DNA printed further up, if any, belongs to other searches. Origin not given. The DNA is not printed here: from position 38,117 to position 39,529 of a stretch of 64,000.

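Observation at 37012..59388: Candidate archaeal pathway for eating bacterial peptidoglycan stem peptides (YkfC-like peptidase, Ala-Glu epimerase, DAP decarboxylase)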

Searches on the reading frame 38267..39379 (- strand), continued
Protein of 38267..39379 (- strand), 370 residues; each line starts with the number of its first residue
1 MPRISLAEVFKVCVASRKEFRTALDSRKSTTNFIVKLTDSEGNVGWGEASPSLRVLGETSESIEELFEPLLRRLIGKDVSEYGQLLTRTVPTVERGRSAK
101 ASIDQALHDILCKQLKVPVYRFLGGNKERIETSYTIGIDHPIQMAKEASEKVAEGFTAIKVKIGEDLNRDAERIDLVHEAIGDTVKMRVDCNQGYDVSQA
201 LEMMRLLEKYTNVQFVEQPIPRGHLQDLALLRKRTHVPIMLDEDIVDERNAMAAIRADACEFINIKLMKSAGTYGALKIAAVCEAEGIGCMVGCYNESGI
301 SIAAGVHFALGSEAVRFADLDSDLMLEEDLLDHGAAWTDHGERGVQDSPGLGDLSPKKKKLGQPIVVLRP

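Call 42: search_solved_structures(query=window:38267-39379:-, show_alignments=5, max_evalue=1e-50)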
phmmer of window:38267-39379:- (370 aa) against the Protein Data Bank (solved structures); distinct sequences matched with E-value up to 1e-50: 5.
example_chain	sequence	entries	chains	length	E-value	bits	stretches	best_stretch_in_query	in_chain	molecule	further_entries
1jpm_A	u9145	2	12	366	1.2e-64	222.1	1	7-354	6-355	L-Ala-D/L-Glu Epimerase | similar to chloromuconate cycloisomerase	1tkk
3q45_A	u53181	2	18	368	4.2e-58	200.6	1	5-353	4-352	Mandelate racemase/muconate lactonizing enzyme family; possible chloromuconate cycloisomer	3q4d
3jva_A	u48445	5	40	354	1.1e-55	192.6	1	16-330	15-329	Dipeptide Epimerase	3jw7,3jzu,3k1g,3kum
3rit_A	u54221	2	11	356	7.3e-55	189.9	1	18-356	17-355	Dipeptide epimerase | Putative chloromuconate cycloisomerase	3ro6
2zad_A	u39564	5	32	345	2.1e-51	178.6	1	28-331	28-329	Muconate cycloisomerase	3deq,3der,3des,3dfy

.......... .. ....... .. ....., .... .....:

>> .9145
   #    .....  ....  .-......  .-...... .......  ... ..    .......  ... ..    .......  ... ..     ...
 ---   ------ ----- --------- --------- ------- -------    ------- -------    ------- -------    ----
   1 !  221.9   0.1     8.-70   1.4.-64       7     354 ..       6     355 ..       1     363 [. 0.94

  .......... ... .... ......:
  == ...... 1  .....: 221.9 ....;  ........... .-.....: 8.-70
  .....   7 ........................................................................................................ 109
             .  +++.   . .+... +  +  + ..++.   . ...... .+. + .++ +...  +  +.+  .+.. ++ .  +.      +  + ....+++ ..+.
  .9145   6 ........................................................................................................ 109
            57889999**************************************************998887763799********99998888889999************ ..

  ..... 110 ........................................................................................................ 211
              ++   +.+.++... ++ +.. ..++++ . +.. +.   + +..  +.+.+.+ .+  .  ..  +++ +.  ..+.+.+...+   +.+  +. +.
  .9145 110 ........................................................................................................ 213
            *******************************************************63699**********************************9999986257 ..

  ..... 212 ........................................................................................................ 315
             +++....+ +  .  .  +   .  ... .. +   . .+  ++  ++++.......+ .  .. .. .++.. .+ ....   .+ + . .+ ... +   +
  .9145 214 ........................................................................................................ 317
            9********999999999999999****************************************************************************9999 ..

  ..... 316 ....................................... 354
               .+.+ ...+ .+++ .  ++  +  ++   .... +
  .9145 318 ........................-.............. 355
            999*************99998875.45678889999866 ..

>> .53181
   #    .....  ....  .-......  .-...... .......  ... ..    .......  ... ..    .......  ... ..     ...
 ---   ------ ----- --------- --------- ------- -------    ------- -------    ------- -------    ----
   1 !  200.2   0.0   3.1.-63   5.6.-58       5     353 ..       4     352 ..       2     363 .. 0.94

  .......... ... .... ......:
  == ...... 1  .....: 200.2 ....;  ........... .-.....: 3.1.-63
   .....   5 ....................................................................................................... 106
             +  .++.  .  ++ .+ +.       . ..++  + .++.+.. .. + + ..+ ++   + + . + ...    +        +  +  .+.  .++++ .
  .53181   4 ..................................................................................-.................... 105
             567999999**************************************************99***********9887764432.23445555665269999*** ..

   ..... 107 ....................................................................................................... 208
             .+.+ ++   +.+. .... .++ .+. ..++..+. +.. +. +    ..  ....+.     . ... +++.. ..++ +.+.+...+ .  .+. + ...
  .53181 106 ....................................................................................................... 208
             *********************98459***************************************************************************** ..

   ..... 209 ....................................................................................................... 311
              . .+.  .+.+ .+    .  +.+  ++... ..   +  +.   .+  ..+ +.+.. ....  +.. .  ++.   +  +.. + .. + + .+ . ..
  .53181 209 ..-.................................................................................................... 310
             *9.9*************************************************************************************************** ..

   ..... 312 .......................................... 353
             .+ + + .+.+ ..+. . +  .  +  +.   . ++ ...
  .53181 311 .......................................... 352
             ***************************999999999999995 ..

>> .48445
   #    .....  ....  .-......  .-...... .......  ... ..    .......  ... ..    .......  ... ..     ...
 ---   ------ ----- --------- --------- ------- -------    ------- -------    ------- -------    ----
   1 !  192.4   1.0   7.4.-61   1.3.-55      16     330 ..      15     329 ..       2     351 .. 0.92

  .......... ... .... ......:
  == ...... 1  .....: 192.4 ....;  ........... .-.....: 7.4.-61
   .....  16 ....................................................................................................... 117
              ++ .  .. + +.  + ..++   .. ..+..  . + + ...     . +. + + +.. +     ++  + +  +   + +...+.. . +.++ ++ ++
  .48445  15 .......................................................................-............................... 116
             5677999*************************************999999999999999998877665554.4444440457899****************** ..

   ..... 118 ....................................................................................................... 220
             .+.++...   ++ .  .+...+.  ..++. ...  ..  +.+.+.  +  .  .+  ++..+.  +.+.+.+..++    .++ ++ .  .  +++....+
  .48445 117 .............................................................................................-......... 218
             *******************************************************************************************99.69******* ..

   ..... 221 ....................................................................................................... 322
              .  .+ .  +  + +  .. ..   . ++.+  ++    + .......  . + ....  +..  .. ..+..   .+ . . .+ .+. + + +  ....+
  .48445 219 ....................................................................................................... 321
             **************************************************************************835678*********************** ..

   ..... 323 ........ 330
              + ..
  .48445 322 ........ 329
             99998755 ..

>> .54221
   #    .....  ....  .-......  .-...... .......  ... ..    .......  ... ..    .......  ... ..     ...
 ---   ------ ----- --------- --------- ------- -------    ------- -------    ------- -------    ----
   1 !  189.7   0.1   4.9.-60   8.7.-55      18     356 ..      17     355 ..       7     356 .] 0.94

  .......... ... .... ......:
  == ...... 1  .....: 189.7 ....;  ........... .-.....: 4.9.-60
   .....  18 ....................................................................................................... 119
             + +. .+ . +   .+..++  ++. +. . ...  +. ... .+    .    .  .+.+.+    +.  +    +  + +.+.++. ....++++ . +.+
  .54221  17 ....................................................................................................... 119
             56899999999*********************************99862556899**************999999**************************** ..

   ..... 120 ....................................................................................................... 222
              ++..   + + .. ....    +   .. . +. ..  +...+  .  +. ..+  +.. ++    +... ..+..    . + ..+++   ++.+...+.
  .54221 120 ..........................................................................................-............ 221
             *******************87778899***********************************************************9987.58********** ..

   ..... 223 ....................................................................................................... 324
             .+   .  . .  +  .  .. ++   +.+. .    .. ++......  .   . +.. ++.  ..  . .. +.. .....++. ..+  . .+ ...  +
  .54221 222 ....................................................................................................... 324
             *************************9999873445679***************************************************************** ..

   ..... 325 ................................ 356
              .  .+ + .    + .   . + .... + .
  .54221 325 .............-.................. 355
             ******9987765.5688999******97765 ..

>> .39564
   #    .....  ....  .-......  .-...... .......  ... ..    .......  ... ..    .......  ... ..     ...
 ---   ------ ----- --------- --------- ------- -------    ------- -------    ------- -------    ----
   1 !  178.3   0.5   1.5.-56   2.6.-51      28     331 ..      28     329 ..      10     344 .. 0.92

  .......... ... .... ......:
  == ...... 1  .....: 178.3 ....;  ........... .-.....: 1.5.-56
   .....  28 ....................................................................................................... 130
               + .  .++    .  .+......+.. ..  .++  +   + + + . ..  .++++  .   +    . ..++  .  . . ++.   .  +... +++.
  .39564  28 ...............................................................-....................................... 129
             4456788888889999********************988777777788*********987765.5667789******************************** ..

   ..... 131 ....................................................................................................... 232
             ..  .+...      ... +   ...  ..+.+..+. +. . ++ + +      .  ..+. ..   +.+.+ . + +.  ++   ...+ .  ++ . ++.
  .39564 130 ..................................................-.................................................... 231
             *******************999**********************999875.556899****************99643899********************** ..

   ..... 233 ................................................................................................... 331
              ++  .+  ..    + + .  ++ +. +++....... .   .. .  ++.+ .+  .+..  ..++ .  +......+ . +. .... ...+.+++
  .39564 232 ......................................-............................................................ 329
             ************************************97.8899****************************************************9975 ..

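Call 47: find_encoding_contigs(protein=P0129, flank=8000, max_places=1)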
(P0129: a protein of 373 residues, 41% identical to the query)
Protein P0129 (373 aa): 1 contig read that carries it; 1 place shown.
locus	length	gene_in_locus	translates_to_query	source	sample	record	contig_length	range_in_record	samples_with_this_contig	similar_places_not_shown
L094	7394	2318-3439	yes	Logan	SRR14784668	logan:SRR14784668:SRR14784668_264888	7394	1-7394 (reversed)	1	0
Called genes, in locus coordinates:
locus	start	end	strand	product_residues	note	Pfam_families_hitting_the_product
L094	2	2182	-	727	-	?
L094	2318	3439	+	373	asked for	PF02746:MR_MLE_N, PF13378:MR_MLE_C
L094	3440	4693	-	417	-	PF00278:Orn_DAP_Arg_deC, PF01168:Ala_racemase_N (weak), PF02784:Orn_Arg_deC_N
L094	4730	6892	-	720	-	PF00136:DNA_pol_B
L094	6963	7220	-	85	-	PF26485:DUF8156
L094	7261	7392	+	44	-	?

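Call 48: find_encoding_contigs(protein=P0125, flank=10000, max_places=2)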
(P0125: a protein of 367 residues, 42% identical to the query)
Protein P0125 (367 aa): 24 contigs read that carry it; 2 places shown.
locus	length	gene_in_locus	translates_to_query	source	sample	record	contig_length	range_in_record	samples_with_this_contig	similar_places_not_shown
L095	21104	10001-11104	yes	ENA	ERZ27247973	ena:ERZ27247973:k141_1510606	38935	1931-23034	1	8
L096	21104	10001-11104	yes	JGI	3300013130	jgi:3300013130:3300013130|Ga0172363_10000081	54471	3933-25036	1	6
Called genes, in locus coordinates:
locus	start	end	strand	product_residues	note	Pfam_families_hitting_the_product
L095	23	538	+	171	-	PF12822:ECF_trnsprt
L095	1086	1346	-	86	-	-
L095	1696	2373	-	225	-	PF00696:AA_kinase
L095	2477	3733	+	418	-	PF03463:eRF1_1, PF18854:baeRF_family10, PF03464:eRF1_2, PF18859:acVLRF1, PF03465:eRF1_3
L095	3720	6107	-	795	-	PF00133:tRNA-synt_1, PF01406:tRNA-synt_1e (faint), PF09334:tRNA-synt_1g, PF08264:Anticodon_1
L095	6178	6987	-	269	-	PF12706:Lactamase_B_2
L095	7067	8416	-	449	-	PF00083:Sugar_tr, PF07690:MFS_1, PF12832:MFS_1_like, PF07690:MFS_1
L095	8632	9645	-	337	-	PF01008:IF-2B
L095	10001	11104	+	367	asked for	PF02746:MR_MLE_N, PF13378:MR_MLE_C, PF07476:MAAL_C (weak)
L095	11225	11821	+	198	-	PF00156:Pribosyltran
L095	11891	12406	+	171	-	PF13302:Acetyltransf_3, PF13420:Acetyltransf_4, PF13673:Acetyltransf_10 (weak), PF00583:Acetyltransf_1, PF13508:Acetyltransf_7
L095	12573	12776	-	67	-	-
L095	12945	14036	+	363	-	PF04055:Radical_SAM, PF12544:LAM_C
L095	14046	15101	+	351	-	PF02655:ATP-grasp_3 (weak), PF07478:Dala_Dala_lig_C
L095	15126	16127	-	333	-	PF02655:ATP-grasp_3, PF07478:Dala_Dala_lig_C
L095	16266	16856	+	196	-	-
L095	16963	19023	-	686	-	PF00403:HMA, PF00122:E1-E2_ATPase, PF00702:Hydrolase, PF08282:Hydrolase_3 (faint), PF12710:HAD (weak)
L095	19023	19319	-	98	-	PF12840:HTH_20, PF01022:HTH_5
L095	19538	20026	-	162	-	PF01590:GAF, PF13185:GAF_2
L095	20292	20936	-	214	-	PF13483:Lactamase_B_3, PF12706:Lactamase_B_2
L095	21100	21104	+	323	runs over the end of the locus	PF04055:Radical_SAM, PF06463:Mob_synth_C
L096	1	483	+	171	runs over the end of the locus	PF12822:ECF_trnsprt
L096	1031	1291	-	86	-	-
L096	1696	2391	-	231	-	PF00696:AA_kinase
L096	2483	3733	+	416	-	PF03463:eRF1_1, PF18854:baeRF_family10, PF03464:eRF1_2, PF18859:acVLRF1, PF03465:eRF1_3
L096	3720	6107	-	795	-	PF00133:tRNA-synt_1, PF01406:tRNA-synt_1e (faint), PF09334:tRNA-synt_1g, PF08264:Anticodon_1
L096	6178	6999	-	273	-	PF12706:Lactamase_B_2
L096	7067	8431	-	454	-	PF00083:Sugar_tr, PF07690:MFS_1, PF12832:MFS_1_like, PF07690:MFS_1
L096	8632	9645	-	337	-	PF01008:IF-2B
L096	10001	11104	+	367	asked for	PF02746:MR_MLE_N, PF13378:MR_MLE_C, PF07476:MAAL_C (weak)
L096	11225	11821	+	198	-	PF00156:Pribosyltran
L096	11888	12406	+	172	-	PF13302:Acetyltransf_3, PF13420:Acetyltransf_4, PF13673:Acetyltransf_10 (weak), PF00583:Acetyltransf_1, PF13508:Acetyltransf_7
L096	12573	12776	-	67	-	-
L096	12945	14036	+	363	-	PF04055:Radical_SAM, PF12544:LAM_C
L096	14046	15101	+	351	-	PF02655:ATP-grasp_3 (weak), PF07478:Dala_Dala_lig_C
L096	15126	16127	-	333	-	PF02655:ATP-grasp_3, PF07478:Dala_Dala_lig_C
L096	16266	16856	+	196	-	-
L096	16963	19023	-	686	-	PF00403:HMA, PF00122:E1-E2_ATPase, PF00702:Hydrolase, PF08282:Hydrolase_3 (faint), PF12710:HAD (weak)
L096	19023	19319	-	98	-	PF12840:HTH_20, PF01022:HTH_5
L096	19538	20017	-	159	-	PF01590:GAF, PF13185:GAF_2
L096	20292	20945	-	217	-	PF13483:Lactamase_B_3, PF12706:Lactamase_B_2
